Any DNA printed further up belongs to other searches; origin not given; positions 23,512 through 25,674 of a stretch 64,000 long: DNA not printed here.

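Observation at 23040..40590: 17.5-kb, 13-gene operon for a glyco/acyl conjugate with three adenylating enzymes and two condensation-like enzymes but no carrier protein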

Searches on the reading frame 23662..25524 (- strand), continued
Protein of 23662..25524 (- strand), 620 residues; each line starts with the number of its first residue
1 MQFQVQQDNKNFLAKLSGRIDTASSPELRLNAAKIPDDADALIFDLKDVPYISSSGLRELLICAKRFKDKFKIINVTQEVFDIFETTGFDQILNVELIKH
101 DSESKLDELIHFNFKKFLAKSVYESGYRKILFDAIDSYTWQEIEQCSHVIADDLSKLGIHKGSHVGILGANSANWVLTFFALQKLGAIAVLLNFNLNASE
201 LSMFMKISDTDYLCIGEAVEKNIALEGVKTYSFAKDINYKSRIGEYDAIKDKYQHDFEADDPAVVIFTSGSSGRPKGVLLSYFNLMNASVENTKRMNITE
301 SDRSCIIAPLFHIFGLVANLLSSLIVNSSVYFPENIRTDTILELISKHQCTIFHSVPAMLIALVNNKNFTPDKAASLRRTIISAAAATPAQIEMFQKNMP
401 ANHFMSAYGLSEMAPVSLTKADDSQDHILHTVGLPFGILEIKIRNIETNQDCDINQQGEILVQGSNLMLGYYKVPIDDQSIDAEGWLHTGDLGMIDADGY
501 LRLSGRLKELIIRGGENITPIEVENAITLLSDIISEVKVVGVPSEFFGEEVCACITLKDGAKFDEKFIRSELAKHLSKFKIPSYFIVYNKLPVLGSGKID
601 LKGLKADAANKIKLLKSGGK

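Call 32: find_encoding_contigs(protein=P0111, flank=10000, max_places=1)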
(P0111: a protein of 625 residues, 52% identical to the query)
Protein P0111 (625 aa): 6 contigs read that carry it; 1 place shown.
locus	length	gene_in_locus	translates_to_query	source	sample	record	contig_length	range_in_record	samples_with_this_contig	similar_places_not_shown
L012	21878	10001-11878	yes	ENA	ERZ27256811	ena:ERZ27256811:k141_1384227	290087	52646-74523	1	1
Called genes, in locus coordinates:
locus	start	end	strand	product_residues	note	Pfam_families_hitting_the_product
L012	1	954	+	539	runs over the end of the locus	PF00072:Response_reg, PF17853:GGDEF_2, PF00165:HTH_AraC (weak), PF12833:HTH_18, PF00165:HTH_AraC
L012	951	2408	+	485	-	PF00672:HAMP, PF06580:His_kinase, PF02518:HATPase_c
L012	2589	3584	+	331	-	PF13407:Peripla_BP_4, PF00532:Peripla_BP_1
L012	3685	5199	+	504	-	PF00005:ABC_tran, PF13304:AAA_21 (faint), PF00005:ABC_tran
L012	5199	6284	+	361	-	PF02653:BPD_transp_2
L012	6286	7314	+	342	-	PF02653:BPD_transp_2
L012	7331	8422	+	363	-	PF13407:Peripla_BP_4, PF00532:Peripla_BP_1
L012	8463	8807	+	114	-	PF07238:PilZ (weak)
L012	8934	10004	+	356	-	PF00535:Glycos_transf_2, PF04138:GtrA_DPMS_TM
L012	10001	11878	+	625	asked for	PF01740:STAS, PF13466:STAS_2 (weak), PF00501:AMP-binding, PF13193:AMP-binding_C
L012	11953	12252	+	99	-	PF01740:STAS, PF13466:STAS_2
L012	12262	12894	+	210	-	-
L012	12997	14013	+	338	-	PF00106:adh_short, PF01073:3Beta_HSD, PF01370:Epimerase, PF02719:Polysacc_synt_2, PF04321:RmlD_sub_bind, PF05368:NmrA, PF08659:KR, PF16363:GDP_Man_Dehyd, +2 more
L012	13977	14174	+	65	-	-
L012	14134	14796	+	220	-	-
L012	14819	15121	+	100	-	PF01740:STAS, PF13466:STAS_2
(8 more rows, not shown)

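Call 40: find_related_loci(query=A2, collection=genome_contigs, flank=10000)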
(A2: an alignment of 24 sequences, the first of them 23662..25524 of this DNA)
Query A2 (620 aa) in genome_contigs; peptide patterns used: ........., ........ (x = any residue, [..] = any of these).
599 stretches matched a pattern (row limit reached: there are more); 596 encode a relative of the query (tblastn E <= 1e-3); the best 80 are kept; 79 distinct loci.
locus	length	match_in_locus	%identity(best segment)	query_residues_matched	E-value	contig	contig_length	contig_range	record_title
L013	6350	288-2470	52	1-613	0e+0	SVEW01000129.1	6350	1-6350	MAG: Lachnospiraceae bacterium isolate SIG316 NODE_5760_length_6350_cov_3.521282, whole genome shotgun sequence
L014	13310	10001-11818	53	15-612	0e+0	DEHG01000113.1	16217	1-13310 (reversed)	MAG TPA_asm: Ruminococcaceae bacterium UBA2806 UBA2806_contig_16740, whole genome shotgun sequence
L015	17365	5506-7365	53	1-612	0e+0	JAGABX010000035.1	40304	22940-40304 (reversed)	MAG: Eubacterium sp. isolate RGIG8302 Water_buffalos_Rumen.Co__c1781675, whole genome shotgun sequence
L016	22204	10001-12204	52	12-613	0e+0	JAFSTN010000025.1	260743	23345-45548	MAG: Lachnospiraceae bacterium isolate RGIG3460 Goat_Rumen.Co__c1630859, whole genome shotgun sequence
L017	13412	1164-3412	52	1-613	0e+0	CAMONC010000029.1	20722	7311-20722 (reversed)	MAG: uncultured Lachnospiraceae bacterium isolate SRR873600_bin.92_metaWRAP_v1.3_MAG genome assembly, contig: NODE_5088_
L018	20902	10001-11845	50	7-613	0e+0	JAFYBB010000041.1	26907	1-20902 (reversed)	MAG: Clostridia bacterium isolate RGIG6928 Sheep_Rumen-5__c193959, whole genome shotgun sequence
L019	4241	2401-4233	50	5-608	0e+0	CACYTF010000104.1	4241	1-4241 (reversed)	MAG: uncultured Clostridiales bacterium isolate RUG12259 genome assembly, contig: RUG12259_asm_104, whole genome shotgun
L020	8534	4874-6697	49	16-614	0e+0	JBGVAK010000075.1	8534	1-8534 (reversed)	MAG: Christensenellales bacterium isolate ruminal_MAG_432 ruminal_MAG_432_contig_0075, whole genome shotgun sequence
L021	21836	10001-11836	51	16-619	0e+0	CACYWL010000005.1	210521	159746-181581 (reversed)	MAG: uncultured Clostridiales bacterium isolate RUG12331 genome assembly, contig: RUG12331_asm_5, whole genome shotgun s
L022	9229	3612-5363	50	7-612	0e+0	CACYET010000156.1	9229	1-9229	MAG: uncultured Clostridiales bacterium isolate RUG11878 genome assembly, contig: RUG11878_asm_156, whole genome shotgun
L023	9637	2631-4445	48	16-612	0e+0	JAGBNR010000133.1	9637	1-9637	MAG: Lachnospiraceae bacterium isolate RGIG9281 Water_deer_Rumen.Co__c781381, whole genome shotgun sequence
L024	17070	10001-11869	47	6-612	0e+0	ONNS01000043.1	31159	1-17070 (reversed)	uncultured Clostridiales bacterium isolate RUG467 genome assembly, contig: scaffold_2489, whole genome shotgun sequence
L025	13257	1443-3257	45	15-611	0e+0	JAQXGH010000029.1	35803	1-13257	MAG: Bacillota bacterium isolate SUG1170 k141_3517214, whole genome shotgun sequence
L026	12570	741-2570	47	9-618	0e+0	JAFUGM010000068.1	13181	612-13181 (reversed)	MAG: Solobacterium sp. isolate RGIG4473 Roe_deer_Omasum-5__c25442, whole genome shotgun sequence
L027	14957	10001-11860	46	1-614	0e+0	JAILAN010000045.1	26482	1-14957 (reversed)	MAG: Lachnospiraceae bacterium isolate RUI534 k141_3925773_flag=0_multi=25.7265_len=26482, whole genome shotgun sequence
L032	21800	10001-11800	45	6-600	2e-176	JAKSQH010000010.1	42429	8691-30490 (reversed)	MAG: Clostridia bacterium isolate Horse_feces224 MAG224_10, whole genome shotgun sequence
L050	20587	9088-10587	45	112-607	1e-148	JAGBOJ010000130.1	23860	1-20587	MAG: Lachnospiraceae bacterium isolate RGIG9299 Water_deer_Rumen.Co__c888356, whole genome shotgun sequence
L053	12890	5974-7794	39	15-611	5e-139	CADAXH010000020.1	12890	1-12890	MAG: uncultured Ruminococcus sp. isolate RUG13708 genome assembly, contig: RUG13708_asm_20, whole genome shotgun sequenc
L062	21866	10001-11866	46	1-616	0e+0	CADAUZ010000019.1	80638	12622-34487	MAG: Ruminococcaceae bacterium isolate RUG13650 genome assembly, contig: RUG13650_asm_19, whole genome shotgun sequence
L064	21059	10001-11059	50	259-612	9e-113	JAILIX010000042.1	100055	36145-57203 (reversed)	MAG: Fretibacterium sp. isolate RUI161 k141_681880_flag=0_multi=18.9438_len=100055, whole genome shotgun sequence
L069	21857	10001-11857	46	1-613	0e+0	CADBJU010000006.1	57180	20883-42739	MAG: Ruminococcaceae bacterium isolate RUG14036 genome assembly, contig: RUG14036_asm_6, whole genome shotgun sequence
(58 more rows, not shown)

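Call 43: search_protein_families(library=pfam, proteins=[L064:19295-20869:-, L053:7805-8995:+, L027:5491-6663:+, L021:8621-9925:+, L062:2364-3482:-, L050:1-2775:-, L017:8372-8794:+, L024:6657-8750:+, L069:12663-13925:+, L032:15639-17057:+], max_evalue=0.001)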
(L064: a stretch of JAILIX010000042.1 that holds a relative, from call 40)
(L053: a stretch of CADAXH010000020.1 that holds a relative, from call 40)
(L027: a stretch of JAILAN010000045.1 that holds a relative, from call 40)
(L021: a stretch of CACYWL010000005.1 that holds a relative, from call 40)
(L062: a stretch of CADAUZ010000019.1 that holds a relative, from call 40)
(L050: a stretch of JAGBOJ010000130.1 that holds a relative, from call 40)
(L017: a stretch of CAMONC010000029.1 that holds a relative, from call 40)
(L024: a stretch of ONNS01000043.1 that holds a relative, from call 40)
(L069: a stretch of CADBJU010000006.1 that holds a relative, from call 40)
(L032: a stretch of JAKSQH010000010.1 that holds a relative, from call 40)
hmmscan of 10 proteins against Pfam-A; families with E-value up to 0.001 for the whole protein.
L064:19295-20869:- (524 aa): 3 families
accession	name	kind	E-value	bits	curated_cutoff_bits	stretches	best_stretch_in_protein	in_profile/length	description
PF07228.17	SpoIIE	-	1.7e-41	142.7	25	1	150-354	1-191/192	Stage II sporulation protein E (SpoIIE)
PF13581.12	HATPase_c_2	-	1.3e-17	64.4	27.4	1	385-517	2-127/127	Histidine kinase-like ATPase domain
PF00672.30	HAMP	-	6.6e-14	52.4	25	1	36-84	5-53/53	HAMP domain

L053:7805-8995:+ (396 aa): 1 family
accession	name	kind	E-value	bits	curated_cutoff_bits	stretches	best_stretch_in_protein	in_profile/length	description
PF01757.29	Acyl_transf_3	-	4e-26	92.3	31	1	37-375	5-324/326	Acyltransferase domain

L027:5491-6663:+ (390 aa): 3 families
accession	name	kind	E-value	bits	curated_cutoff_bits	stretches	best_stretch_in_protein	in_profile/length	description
PF01636.29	APH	-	9.6e-13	48.9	23.2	1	92-284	3-214/239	Phosphotransferase enzyme family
PF01740.26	STAS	-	8.8e-09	35.5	22.6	1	2-85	13-105/106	STAS domain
PF13466.11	STAS_2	-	4.8e-06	27.1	29.2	1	4-73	3-79/80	STAS domain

L021:8621-9925:+ (434 aa): 1 family
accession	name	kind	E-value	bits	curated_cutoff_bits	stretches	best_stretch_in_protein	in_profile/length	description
PF07786.18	HGSNAT_cat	-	6.7e-10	39.3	22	1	45-246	1-186/222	Heparan-alpha-glucosaminide N-acetyltransferase, catalytic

L062:2364-3482:- (372 aa): 3 families
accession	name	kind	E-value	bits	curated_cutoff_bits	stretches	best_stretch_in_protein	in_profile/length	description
PF04138.20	GtrA_DPMS_TM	-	2.4e-13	50.7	26.1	1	245-369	1-117/117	GtrA/DPMS, transmembrane domain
PF00535.33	Glycos_transf_2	-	8.1e-13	49.1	23.3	1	28-145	15-130/168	Glycosyl transferase family 2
PF08659.16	KR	-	0.00088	19.7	22.6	0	29-99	16-87/180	KR domain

L050:1-2775:- (925 aa): 3 families
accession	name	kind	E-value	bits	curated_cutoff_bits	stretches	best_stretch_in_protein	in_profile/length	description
PF00501.34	AMP-binding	-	2.9e-45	155.2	29.9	1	26-343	3-384/384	AMP-binding enzyme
PF00668.25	Condensation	-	1.3e-32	113.5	30.6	1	584-885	5-328/456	Condensation domain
PF00550.31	PP-binding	-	1.8e-11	44.5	20.8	1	495-557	2-67/67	Phosphopantetheine attachment site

L017:8372-8794:+ (140 aa): 1 family
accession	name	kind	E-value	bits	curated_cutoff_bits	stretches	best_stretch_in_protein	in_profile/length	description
PF13581.12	HATPase_c_2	-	5e-25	88.4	27.4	1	9-136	1-127/127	Histidine kinase-like ATPase domain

L024:6657-8750:+ (697 aa): 1 family
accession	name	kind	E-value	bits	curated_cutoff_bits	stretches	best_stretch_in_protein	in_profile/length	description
PF03415.19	Peptidase_C11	-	7.2e-25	88.7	25.8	1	155-392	65-306/359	Clostripain family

L069:12663-13925:+ (420 aa): 2 families
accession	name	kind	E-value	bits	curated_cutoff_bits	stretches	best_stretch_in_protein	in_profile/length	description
PF17839.6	CNP_C_terminal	-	5.6e-14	53.2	27.8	1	307-378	1-73/108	C-terminal domain of cyclic nucleotide phosphodiesterase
PF00149.33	Metallophos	-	9.9e-13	49.4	21.5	1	73-265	20-190/191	Calcineurin-like phosphoesterase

L032:15639-17057:+ (472 aa): 2 families
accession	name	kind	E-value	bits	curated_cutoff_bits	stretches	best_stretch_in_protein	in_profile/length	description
PF13537.11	GATase_7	-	3.7e-07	30.6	25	1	75-192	8-113/123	Glutamine amidotransferase domain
PF13522.11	GATase_6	-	0.00049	20.6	27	1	77-194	27-130/130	Glutamine amidotransferase domain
